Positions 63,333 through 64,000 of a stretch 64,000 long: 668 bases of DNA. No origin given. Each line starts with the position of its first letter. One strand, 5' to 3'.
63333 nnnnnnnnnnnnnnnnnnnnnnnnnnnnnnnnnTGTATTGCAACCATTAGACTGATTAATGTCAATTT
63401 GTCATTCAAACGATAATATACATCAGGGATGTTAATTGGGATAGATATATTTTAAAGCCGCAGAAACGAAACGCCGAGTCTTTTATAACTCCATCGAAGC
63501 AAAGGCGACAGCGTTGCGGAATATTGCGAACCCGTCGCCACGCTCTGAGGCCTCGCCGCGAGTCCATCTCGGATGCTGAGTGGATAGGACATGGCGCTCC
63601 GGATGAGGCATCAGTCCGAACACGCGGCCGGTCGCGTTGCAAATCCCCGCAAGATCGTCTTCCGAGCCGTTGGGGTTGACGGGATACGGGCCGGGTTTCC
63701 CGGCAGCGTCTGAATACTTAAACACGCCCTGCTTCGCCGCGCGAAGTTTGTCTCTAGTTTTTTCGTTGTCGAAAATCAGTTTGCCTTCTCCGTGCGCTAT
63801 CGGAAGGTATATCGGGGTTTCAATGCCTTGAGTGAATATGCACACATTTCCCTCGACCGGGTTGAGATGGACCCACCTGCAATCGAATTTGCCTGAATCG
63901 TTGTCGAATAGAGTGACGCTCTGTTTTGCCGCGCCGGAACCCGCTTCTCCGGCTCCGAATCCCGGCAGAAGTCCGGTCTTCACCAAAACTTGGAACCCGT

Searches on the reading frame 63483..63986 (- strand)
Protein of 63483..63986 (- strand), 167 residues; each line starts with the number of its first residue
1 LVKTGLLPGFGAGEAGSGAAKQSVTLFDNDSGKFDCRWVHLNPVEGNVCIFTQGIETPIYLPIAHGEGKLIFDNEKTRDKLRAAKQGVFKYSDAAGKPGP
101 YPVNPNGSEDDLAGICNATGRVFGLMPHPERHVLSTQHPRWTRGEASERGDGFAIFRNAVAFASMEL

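Call 9: search_protein_families(library=pfam, proteins=[window:63483-63986:-], max_evalue=0.05)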
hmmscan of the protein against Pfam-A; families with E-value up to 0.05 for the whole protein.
window:63483-63986:- (167 aa): 1 family
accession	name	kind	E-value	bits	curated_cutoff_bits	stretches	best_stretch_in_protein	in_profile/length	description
PF13507.12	GATase_5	-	1e-42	146.5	27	1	1-162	103-259/260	CobB/CobQ-like glutamine amidotransferase domain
